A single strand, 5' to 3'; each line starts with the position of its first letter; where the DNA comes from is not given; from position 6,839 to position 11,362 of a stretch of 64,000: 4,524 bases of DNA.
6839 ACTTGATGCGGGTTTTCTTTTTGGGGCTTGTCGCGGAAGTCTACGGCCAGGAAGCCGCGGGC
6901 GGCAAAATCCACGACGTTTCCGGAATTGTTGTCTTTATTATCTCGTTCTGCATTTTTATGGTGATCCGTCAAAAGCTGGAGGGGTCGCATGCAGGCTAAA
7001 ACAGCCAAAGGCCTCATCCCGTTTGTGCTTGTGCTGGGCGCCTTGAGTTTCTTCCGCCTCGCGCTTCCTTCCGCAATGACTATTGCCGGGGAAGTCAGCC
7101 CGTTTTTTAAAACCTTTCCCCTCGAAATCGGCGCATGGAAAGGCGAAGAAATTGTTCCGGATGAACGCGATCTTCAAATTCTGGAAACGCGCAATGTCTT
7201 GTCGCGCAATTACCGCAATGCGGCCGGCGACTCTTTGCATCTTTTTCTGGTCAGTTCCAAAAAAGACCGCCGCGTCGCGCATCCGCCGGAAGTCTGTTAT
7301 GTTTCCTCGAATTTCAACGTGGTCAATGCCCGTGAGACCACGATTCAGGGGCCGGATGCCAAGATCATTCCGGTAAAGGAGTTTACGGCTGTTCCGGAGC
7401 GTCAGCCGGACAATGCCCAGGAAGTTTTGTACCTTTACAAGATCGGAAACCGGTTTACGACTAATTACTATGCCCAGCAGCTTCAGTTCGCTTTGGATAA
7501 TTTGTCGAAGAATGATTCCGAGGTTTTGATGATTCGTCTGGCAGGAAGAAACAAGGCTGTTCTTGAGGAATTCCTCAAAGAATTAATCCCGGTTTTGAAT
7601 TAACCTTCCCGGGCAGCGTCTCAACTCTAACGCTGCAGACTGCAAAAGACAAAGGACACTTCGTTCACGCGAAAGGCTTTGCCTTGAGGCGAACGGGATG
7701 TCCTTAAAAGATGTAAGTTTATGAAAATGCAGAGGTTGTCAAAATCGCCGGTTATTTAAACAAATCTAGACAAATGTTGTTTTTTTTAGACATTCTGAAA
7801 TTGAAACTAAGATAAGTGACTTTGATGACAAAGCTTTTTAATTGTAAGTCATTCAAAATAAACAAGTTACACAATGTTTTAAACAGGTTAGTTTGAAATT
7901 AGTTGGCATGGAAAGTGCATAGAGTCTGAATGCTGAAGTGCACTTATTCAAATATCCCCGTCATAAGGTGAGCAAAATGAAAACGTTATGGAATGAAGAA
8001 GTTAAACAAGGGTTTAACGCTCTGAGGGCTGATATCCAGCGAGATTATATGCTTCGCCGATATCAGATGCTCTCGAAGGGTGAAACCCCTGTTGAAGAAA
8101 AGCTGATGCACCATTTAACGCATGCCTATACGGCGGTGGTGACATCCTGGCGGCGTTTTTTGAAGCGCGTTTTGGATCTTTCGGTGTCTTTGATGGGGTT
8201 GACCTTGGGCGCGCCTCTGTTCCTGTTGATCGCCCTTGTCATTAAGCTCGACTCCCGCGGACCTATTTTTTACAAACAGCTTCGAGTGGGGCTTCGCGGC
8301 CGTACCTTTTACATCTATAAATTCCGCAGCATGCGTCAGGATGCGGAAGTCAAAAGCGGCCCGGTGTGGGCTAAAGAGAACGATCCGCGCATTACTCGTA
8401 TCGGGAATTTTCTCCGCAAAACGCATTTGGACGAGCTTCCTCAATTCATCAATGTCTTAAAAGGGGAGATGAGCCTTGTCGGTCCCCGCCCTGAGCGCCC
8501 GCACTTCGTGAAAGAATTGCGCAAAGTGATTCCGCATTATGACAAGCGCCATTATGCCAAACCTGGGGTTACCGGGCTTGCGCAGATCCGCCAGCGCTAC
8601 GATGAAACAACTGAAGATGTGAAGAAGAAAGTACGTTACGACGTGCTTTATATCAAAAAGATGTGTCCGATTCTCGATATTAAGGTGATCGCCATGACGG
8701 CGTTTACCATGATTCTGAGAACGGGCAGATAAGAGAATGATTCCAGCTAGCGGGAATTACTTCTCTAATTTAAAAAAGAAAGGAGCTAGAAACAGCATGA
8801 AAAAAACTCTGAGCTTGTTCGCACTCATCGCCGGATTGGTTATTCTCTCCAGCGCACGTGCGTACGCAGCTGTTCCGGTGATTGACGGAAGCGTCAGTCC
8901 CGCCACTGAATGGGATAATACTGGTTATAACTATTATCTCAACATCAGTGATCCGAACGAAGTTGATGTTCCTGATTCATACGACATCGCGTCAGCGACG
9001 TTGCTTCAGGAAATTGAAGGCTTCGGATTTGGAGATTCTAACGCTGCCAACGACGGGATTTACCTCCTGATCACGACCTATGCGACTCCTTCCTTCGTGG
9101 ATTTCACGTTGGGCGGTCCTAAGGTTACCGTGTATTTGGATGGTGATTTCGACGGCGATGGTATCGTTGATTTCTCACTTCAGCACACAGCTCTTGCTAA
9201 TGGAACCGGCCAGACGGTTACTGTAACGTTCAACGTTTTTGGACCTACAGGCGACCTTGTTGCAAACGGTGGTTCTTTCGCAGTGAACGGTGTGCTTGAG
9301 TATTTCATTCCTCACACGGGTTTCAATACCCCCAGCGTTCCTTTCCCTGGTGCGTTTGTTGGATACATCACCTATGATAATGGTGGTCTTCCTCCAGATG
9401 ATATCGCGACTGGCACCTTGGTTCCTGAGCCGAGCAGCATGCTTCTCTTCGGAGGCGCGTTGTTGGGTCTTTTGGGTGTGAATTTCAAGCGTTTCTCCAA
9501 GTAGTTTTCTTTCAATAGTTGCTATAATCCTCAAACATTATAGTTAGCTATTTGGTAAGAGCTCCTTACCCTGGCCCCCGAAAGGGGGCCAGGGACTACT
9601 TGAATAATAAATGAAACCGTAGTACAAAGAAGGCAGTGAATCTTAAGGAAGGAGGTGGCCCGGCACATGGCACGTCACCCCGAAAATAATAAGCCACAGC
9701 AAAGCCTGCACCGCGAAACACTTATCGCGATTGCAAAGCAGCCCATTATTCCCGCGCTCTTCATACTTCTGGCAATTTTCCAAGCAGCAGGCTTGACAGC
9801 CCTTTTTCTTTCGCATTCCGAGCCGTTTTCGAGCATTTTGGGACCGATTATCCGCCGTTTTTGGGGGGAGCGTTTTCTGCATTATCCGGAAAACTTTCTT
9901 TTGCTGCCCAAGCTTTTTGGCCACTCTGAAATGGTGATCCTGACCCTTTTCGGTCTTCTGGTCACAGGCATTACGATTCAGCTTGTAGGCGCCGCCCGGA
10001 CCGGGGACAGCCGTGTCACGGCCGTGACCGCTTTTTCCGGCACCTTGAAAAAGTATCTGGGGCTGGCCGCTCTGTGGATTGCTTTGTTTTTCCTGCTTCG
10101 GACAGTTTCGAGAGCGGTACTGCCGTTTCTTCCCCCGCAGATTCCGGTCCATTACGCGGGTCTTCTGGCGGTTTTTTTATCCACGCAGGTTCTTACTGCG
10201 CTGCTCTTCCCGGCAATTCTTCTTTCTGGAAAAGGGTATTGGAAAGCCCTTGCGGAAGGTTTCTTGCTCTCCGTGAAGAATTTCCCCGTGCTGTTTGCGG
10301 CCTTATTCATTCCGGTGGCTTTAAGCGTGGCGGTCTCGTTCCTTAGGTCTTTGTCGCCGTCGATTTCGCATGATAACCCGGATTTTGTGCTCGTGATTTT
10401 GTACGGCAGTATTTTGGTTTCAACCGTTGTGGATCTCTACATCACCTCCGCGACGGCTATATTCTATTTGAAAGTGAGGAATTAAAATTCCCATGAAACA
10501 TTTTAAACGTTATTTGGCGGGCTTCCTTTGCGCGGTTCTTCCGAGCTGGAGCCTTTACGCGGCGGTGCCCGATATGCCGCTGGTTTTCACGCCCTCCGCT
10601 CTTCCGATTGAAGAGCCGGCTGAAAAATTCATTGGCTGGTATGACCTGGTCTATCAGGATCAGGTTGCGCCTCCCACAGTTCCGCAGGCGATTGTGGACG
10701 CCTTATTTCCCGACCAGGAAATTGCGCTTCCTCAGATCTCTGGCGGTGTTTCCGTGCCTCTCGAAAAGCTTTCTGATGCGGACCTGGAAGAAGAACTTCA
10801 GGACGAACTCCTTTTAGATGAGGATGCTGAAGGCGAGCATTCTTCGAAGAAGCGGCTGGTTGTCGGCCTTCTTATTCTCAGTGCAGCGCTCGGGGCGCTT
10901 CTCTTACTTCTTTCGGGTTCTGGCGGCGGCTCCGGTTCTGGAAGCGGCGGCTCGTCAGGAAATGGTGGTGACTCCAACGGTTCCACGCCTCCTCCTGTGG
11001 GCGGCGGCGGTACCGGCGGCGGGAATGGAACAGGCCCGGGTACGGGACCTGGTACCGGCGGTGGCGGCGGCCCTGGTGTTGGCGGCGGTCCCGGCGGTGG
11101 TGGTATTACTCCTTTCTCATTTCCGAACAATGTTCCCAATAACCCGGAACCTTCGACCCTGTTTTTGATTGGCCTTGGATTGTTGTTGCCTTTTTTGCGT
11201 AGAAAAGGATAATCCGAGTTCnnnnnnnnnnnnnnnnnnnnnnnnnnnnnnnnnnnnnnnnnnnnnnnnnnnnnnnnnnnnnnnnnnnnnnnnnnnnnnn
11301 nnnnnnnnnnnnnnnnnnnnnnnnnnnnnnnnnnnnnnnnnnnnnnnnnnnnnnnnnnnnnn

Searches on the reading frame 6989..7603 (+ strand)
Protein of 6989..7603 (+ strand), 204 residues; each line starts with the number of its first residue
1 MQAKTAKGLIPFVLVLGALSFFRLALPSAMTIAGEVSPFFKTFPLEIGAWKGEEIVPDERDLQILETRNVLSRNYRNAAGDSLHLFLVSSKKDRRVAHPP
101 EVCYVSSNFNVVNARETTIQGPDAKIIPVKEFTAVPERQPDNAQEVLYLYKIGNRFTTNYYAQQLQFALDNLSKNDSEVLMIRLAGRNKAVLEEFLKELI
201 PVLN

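Call 9: search_protein_families(library=ncbifam, proteins=[window:6989-7603:+], max_evalue=0.00001)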
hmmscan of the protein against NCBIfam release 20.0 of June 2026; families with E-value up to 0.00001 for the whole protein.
window:6989-7603:+ (204 aa): 5 families
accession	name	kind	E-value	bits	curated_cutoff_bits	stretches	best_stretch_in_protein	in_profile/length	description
TIGR02914.1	EpsI_fam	equivalog_domain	5.1e-20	71.7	42.8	1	41-204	2-171/174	exosortase C-terminal domain/associated protein EpsI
NF045608.2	EpsI_type_V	exception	5.1e-16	58.7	228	1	27-185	23-184/218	exosortase-associated protein EpsI, V-type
NF045609.1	EpsI_type_B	exception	6.5e-12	45.3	220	1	27-184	23-185/221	exosortase-associated protein EpsI, B-type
NF038142.1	exosort_XrtW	exception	9.6e-12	44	425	1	38-203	324-490/494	exosortase W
TIGR04152.1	exosort_VPLPA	exception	8.8e-11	41.5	400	1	2-185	272-454/486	VPLPA-CTERM-specific exosortase XrtD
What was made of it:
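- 6989..7603 (+): EpsI, the exosortase-associated protein. TIGR02914 scores 71.7, above its cut-off of 42.8 (call 9).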

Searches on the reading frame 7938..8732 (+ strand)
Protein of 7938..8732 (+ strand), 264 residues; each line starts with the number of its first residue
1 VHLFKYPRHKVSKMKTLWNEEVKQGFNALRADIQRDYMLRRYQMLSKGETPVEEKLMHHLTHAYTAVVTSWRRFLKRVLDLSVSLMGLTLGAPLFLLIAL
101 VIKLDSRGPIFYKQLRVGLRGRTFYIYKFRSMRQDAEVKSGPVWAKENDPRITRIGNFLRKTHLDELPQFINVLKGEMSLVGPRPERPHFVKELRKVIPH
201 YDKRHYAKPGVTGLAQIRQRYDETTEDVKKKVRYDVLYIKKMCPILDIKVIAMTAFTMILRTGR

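Call 9: search_protein_families(library=ncbifam, proteins=[window:7938-8732:+], max_evalue=0.00001)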
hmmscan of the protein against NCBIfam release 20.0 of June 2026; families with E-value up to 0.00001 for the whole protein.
window:7938-8732:+ (264 aa): 10 families
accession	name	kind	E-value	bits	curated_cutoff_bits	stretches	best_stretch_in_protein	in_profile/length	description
TIGR03025.1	EPS_sugtrans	subfamily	1.2e-93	314.8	295.55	1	34-263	216-443/445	exopolysaccharide biosynthesis polyprenyl glycosylphosphotransferase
TIGR03023.1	WcaJ_sugtrans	equivalog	1.3e-83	281.8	410.75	1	49-260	236-448/453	undecaprenyl-phosphate glucose phosphotransferase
TIGR03013.1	EpsB_2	subfamily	2.5e-78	264.2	393.35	1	69-260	248-438/443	TIGR03013 family XrtA/PEP-CTERM system glycosyltransferase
TIGR03022.1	WbaP_sugtrans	subfamily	7.9e-57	193.5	403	1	70-263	253-454/456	undecaprenyl-phosphate galactose phosphotransferase WbaP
NF007518.0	PRK10124.1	equivalog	8.9e-54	182.9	684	1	67-257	265-456/464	undecaprenyl-phosphate glucose phosphotransferase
NF050817.1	PolSacchBiosHfsE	equivalog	2.8e-53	181.3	750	1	68-255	264-456/467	polysaccharide biosynthesis protein HfsE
NF052601.1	undeca_RfbP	equivalog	5.5e-49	166.6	330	1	60-261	29-238/244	undecaprenyl-phosphate galactose phosphotransferase family protein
NF041877.1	EPS_EpsZ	equivalog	4.2e-45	154.2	800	1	62-259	252-453/459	exopolysaccharide biosynthesis polyisoprenyl-phosphate hexose-1-phosphate transferase EpsZ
NF011751.0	PRK15204.1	equivalog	2.5e-34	118.7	907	1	71-263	275-474/476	undecaprenyl-phosphate galactose phosphotransferase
NF045514.1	glycotran_HepC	equivalog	6.9e-27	94.2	140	1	69-185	110-211/220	heterocyst development glycosyltransferase HepC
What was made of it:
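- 7938..8732 (+): Polyprenyl glycosylphosphotransferase (priming sugar transferase), first gene of the sigma-54 operon. The real start is probably ATG 7977. TIGR03025 scores 314.8, above its cut-off of 295.55 (call 9).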

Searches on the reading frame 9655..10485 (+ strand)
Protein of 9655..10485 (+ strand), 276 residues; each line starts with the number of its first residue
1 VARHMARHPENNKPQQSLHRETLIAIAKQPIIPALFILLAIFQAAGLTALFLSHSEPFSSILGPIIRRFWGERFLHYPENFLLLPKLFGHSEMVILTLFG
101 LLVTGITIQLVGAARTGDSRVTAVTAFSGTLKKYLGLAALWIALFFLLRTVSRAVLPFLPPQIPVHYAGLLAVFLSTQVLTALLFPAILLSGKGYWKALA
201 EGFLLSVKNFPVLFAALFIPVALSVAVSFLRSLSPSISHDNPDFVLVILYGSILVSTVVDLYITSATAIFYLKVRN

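Call 9: search_protein_families(library=ncbifam, proteins=[window:9655-10485:+], max_evalue=0.00001)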
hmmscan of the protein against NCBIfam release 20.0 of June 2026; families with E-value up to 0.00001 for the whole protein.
window:9655-10485:+ (276 aa): 0 families

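Call 13: search_protein_families(library=pfam, proteins=[window:9655-10485:+], max_evalue=0.01)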
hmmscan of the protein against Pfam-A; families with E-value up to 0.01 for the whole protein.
window:9655-10485:+ (276 aa): 0 families

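Call 61: search_protein_families(library=pfam, proteins=[window:9655-10485:+], max_evalue=5)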
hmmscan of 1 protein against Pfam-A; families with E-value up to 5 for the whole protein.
window:9655-10485:+ (276 aa): 0 families
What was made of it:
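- Tried and rejected: Nothing was found even at E<=5 (call 61).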

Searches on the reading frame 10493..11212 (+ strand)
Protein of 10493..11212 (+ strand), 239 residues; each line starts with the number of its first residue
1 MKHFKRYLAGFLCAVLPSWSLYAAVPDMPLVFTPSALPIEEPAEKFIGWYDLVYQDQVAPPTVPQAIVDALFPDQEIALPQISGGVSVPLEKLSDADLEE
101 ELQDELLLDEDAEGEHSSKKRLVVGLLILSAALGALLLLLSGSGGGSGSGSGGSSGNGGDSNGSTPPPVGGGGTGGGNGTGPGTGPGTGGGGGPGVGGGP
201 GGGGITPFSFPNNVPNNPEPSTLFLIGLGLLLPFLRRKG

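Call 9: search_protein_families(library=ncbifam, proteins=[window:10493-11212:+], max_evalue=0.00001)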
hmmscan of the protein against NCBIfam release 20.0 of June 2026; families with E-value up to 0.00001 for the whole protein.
window:10493-11212:+ (239 aa): 0 families

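Call 13: search_protein_families(library=pfam, proteins=[window:10493-11212:+], max_evalue=0.01)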
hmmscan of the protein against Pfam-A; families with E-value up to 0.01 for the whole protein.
window:10493-11212:+ (239 aa): 1 family
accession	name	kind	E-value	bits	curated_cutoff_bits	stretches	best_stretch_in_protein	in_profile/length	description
PF07589.16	PEP-CTERM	-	0.00017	22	20.7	1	218-237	3-22/24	PEP-CTERM motif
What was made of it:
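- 10493..11212 (+): Second PEP-CTERM protein (..........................). Pfam PF07589 scores 22.0 against a cut-off of 20.7 (call 13).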
